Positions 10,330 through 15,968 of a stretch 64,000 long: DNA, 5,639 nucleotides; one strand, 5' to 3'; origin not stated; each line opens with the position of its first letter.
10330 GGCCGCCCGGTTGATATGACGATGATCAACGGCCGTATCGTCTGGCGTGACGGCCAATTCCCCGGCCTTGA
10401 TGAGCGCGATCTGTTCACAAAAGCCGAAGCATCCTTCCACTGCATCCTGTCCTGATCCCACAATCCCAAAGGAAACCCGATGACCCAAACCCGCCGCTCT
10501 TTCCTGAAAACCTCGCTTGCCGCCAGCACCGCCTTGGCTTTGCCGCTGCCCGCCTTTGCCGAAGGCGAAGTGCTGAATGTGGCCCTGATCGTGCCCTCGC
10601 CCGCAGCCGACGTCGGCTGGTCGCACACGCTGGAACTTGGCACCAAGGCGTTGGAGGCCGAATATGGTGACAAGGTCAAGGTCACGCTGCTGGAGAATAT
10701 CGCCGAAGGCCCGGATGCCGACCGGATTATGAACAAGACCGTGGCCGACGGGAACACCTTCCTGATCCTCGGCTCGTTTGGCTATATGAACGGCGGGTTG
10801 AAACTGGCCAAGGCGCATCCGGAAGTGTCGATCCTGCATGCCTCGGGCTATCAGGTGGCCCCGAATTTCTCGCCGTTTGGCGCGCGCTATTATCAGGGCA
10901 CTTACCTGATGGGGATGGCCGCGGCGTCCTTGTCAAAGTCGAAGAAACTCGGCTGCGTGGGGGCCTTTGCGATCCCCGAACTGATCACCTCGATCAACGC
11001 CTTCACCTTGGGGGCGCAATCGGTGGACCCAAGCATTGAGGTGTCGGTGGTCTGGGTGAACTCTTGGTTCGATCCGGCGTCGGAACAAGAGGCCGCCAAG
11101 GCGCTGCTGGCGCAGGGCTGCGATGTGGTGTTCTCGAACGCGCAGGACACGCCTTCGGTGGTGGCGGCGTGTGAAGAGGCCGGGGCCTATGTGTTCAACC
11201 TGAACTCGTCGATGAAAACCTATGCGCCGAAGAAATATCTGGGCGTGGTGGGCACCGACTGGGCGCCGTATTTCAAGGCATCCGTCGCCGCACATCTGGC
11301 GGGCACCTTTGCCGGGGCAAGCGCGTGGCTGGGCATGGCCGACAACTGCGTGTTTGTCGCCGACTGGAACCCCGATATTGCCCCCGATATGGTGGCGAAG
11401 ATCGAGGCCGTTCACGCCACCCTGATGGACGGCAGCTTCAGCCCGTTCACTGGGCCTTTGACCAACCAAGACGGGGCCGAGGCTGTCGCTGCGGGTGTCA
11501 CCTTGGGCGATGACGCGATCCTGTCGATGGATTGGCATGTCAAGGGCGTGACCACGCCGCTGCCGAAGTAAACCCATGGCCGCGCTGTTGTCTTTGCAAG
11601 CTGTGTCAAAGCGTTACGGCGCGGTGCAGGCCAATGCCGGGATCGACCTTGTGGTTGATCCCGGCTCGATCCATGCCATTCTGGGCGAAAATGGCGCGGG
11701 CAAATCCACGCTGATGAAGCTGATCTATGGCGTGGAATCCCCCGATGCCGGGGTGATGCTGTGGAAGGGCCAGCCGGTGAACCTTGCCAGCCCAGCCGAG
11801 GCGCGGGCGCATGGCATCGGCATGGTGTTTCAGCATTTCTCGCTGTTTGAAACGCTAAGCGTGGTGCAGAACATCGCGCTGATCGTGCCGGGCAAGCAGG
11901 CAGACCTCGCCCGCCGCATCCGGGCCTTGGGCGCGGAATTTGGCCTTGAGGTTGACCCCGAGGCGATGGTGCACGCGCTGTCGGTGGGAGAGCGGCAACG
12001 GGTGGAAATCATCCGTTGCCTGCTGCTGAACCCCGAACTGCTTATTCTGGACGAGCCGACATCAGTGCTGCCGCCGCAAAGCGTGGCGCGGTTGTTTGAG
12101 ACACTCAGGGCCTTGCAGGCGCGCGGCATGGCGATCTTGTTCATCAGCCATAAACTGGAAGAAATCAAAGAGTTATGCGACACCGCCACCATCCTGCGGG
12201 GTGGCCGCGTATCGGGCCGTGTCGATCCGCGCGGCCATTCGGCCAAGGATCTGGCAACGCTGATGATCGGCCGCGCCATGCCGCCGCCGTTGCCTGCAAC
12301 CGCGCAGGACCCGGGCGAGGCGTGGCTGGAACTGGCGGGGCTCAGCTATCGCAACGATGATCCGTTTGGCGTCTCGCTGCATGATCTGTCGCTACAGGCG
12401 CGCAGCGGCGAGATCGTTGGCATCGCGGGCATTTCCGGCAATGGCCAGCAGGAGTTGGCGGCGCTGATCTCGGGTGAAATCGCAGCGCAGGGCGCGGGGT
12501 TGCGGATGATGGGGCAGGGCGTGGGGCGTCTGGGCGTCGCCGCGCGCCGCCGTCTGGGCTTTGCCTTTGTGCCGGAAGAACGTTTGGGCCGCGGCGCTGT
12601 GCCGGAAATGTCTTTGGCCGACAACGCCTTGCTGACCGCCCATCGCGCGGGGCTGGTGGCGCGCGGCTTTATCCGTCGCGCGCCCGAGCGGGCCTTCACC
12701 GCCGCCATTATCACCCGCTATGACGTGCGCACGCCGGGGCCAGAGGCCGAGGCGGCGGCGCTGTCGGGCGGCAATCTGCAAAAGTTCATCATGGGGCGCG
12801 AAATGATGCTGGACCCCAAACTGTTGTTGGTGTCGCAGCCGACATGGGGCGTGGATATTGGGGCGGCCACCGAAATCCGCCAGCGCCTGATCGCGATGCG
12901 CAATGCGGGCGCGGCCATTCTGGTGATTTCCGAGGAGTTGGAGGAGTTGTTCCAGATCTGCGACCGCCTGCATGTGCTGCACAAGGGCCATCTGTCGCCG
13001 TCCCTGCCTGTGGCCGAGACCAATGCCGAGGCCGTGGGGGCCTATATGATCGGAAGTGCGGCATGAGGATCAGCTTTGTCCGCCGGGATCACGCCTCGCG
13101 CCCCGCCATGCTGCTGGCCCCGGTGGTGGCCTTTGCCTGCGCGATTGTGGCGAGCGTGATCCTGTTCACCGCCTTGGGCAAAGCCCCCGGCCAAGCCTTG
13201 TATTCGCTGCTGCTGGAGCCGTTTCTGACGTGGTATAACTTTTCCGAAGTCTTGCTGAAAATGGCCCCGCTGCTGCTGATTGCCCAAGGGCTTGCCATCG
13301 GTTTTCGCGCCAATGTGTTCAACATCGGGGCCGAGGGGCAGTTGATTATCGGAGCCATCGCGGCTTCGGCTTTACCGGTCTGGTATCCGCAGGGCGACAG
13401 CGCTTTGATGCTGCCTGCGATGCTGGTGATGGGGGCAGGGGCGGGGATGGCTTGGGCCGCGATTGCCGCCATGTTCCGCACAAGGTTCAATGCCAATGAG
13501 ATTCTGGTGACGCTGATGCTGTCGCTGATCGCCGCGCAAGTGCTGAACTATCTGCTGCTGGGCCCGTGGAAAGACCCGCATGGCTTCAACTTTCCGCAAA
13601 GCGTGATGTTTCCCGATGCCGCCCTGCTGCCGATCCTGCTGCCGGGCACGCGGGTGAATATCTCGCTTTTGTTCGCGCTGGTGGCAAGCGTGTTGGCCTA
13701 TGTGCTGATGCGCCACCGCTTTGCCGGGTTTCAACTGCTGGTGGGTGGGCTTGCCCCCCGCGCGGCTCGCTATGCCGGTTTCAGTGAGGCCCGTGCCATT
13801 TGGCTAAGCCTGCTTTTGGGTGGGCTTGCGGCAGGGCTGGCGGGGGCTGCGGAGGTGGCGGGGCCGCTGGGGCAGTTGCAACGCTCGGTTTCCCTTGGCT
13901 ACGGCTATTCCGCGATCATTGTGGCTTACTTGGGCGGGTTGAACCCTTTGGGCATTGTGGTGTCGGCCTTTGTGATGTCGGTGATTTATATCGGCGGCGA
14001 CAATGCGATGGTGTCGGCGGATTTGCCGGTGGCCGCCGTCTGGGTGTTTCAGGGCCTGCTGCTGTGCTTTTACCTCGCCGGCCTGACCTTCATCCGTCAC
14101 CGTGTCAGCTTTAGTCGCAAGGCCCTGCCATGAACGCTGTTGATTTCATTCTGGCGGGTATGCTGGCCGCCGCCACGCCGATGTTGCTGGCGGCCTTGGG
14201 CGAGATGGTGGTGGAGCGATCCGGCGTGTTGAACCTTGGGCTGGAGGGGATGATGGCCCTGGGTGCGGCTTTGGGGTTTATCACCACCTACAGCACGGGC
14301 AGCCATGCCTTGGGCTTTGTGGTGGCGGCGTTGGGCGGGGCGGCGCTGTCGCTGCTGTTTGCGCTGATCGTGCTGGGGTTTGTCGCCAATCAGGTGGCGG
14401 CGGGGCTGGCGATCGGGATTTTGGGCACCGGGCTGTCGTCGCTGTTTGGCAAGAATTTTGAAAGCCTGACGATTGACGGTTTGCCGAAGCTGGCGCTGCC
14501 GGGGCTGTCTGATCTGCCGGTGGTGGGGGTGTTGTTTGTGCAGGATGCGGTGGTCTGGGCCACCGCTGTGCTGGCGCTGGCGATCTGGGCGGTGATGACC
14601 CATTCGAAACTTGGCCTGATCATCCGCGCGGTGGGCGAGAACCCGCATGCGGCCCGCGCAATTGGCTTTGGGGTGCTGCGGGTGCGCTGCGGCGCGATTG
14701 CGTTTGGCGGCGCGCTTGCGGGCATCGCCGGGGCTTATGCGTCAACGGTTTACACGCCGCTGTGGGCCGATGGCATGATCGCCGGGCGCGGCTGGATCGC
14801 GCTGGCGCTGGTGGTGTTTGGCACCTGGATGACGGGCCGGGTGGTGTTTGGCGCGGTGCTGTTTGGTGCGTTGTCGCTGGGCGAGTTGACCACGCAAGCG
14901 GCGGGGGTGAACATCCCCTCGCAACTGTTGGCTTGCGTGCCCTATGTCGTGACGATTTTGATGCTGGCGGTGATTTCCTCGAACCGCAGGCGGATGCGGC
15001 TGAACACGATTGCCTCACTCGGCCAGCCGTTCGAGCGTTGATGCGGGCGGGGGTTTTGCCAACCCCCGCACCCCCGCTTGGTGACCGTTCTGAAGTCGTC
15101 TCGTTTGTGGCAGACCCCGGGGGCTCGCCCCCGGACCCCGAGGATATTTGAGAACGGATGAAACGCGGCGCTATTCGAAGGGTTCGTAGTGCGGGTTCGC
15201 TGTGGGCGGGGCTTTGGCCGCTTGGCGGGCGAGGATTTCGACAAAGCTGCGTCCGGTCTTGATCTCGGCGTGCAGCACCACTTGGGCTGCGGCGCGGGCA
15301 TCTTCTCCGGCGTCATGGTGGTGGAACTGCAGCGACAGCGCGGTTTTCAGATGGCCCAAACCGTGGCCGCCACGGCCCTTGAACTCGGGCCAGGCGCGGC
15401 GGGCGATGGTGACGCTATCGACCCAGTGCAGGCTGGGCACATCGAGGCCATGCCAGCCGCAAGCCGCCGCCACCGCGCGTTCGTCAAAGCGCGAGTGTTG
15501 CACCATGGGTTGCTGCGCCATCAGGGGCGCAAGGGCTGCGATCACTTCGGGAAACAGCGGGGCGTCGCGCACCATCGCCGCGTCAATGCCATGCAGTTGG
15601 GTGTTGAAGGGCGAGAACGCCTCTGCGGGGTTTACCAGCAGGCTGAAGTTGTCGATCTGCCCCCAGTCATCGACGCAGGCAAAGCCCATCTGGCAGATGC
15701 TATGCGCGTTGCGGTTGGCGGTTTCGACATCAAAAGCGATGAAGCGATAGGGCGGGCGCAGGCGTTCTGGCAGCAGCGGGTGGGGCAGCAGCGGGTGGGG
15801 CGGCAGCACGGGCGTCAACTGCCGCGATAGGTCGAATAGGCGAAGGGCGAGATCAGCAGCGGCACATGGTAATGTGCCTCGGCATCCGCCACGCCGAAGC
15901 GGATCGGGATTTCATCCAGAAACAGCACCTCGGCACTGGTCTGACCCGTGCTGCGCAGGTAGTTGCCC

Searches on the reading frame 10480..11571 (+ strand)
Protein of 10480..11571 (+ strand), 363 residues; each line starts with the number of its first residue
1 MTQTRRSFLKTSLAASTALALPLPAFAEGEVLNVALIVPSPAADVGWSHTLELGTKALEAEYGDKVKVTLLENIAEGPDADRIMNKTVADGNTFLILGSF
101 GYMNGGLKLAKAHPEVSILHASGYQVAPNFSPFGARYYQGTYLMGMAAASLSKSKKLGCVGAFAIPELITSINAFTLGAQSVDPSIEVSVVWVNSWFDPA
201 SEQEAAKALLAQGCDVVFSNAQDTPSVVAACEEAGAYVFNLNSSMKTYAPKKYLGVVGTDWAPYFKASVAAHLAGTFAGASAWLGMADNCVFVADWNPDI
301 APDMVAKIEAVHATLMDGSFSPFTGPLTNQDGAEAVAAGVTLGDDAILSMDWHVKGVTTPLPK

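Call 9: search_protein_families(library=pfam, proteins=[window:10480-11571:+], max_evalue=0.001)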
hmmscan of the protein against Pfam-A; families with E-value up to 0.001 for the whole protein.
window:10480-11571:+ (363 aa): 2 families
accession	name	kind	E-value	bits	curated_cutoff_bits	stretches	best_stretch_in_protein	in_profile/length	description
PF02608.20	Bmp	-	8.2e-35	120.7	24.1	1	33-294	3-269/301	ABC transporter substrate-binding protein PnrA-like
PF10518.14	TAT_signal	-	0.00034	20.9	22.7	1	4-22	3-21/21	TAT (twin-arginine translocation) pathway signal sequence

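Call 55: search_solved_structures(query=window:10480-11571:+, max_evalue=0.00001)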
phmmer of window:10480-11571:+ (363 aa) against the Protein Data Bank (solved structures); distinct sequences matched with E-value up to 0.00001: 12.
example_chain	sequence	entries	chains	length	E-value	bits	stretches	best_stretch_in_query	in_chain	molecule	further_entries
6pi5_A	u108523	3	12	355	1e-81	278.2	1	30-363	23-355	Atrazine periplasmic binding protein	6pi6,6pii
3s99_A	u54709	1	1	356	2.3e-78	267.2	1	28-362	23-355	Basic membrane lipoprotein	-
4iil_A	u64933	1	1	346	6e-11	45.4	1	149-297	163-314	Membrane lipoprotein TpN38(b)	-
6yab_AAA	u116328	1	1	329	1.4e-10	44.3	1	79-228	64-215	Lipoprotein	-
6yab_DDD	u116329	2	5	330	1.4e-10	44.2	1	79-228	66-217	Lipoprotein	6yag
6ya3_C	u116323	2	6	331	1.4e-10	44.2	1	79-228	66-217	Lipoprotein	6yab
6y9u_A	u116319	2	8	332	1.4e-10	44.2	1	79-228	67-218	Lipoprotein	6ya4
7x0r_A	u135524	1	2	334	1.6e-09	40.7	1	78-254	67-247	Lbp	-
4p98_A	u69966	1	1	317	4e-09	39.4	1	55-319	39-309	Extracellular solute-binding protein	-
2fqw_A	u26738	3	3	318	3.2e-07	33.2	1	137-312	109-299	Membrane lipoprotein tmpC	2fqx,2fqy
2hqb_A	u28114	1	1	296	6.1e-07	32.3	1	34-237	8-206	Transcriptional activator of comK gene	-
6shu_A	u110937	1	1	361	3.3e-06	29.8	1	29-253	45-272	Basic membrane protein D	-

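Call 87: search_protein_families(library=ncbifam, proteins=[window:10480-11571:+], max_evalue=0.001)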
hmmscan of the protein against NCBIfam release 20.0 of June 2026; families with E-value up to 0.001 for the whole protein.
window:10480-11571:+ (363 aa): 1 family
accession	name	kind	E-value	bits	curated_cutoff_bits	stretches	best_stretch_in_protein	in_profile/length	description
NF047927.1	ABC_BMP_B6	equivalog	3.7e-23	82.2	400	1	31-321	2-298/314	putative B6 ABC transporter substrate-binding protein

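Call 103: search_solved_structures(query=window:10480-11571:+, max_evalue=1e-50, show_alignments=1)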
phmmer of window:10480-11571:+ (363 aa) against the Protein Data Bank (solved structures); distinct sequences matched with E-value up to 1e-50: 2.
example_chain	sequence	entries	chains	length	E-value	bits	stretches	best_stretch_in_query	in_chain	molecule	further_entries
6pi5_A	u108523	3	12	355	1e-81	278.2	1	30-363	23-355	Atrazine periplasmic binding protein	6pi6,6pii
3s99_A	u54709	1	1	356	2.3e-78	267.2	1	28-362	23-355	Basic membrane lipoprotein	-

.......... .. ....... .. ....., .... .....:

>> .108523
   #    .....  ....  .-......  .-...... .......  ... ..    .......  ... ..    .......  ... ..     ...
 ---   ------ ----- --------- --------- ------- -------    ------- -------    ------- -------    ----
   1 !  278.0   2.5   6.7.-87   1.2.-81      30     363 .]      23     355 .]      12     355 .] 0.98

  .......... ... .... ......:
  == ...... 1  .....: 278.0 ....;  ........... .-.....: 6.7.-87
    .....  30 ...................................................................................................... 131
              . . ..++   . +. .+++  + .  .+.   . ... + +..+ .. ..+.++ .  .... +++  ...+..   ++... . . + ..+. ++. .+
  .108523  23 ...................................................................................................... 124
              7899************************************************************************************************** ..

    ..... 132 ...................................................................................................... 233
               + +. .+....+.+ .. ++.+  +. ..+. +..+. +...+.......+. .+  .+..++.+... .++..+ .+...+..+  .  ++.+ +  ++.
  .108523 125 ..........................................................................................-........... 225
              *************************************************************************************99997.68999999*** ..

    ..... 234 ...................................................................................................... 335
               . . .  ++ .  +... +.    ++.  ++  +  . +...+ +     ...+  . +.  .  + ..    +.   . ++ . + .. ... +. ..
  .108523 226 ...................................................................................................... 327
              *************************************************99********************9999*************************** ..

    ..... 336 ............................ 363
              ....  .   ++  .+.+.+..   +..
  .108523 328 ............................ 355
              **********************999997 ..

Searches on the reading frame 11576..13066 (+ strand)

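Call 9: search_protein_families(library=pfam, proteins=[window:11576-13066:+], max_evalue=0.001)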
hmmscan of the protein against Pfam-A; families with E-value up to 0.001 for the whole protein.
window:11576-13066:+ (496 aa): 2 families
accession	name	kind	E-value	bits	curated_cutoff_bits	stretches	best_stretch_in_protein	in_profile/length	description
PF00005.33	ABC_tran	-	7.3e-43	146.9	25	2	23-163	4-137/137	ABC transporter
PF13304.12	AAA_21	-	3.6e-07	31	27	0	150-194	253-300/304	AAA domain, putative AbiEii toxin, Type IV TA system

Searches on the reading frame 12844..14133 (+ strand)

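Call 9: search_protein_families(library=pfam, proteins=[window:12844-14133:+], max_evalue=0.001)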
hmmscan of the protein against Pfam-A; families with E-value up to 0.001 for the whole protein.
window:12844-14133:+ (429 aa): 1 family
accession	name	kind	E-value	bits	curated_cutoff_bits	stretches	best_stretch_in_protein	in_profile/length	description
PF02653.21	BPD_transp_2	-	2.3e-35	122.5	26.8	1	133-409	2-267/269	Branched-chain amino acid transport system / permease component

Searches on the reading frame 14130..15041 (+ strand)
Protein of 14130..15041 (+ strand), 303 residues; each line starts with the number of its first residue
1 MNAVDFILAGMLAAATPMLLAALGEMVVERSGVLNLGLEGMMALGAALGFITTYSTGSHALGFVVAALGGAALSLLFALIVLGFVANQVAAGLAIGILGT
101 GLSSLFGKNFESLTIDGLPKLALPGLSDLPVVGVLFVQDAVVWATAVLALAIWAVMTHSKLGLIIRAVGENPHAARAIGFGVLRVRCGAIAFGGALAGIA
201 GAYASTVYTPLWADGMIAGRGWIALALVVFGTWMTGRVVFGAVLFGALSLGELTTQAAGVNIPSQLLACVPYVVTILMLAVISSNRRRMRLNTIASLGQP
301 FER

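Call 10: search_protein_families(library=pfam, proteins=[window:14130-15041:+], max_evalue=0.001)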
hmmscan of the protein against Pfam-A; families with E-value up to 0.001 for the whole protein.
window:14130-15041:+ (303 aa): 1 family
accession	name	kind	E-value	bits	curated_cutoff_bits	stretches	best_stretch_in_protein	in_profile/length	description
PF02653.21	BPD_transp_2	-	7.9e-30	104.3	26.8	1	8-279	2-269/269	Branched-chain amino acid transport system / permease component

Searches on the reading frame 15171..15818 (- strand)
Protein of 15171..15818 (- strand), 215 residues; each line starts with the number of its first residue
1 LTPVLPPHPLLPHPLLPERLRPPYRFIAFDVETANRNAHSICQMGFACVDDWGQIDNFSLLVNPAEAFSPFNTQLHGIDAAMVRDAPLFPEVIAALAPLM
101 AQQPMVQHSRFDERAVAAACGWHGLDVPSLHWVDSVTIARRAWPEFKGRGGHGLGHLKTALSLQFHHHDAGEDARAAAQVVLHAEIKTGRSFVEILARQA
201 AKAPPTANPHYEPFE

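Call 10: search_protein_families(library=pfam, proteins=[window:15171-15818:-], max_evalue=0.001)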
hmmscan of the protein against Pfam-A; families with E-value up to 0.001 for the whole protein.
window:15171-15818:- (215 aa): 1 family
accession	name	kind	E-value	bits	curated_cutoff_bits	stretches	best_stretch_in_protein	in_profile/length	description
PF00929.31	RNase_T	-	3.9e-15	57.2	24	1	27-180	1-163/164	Exonuclease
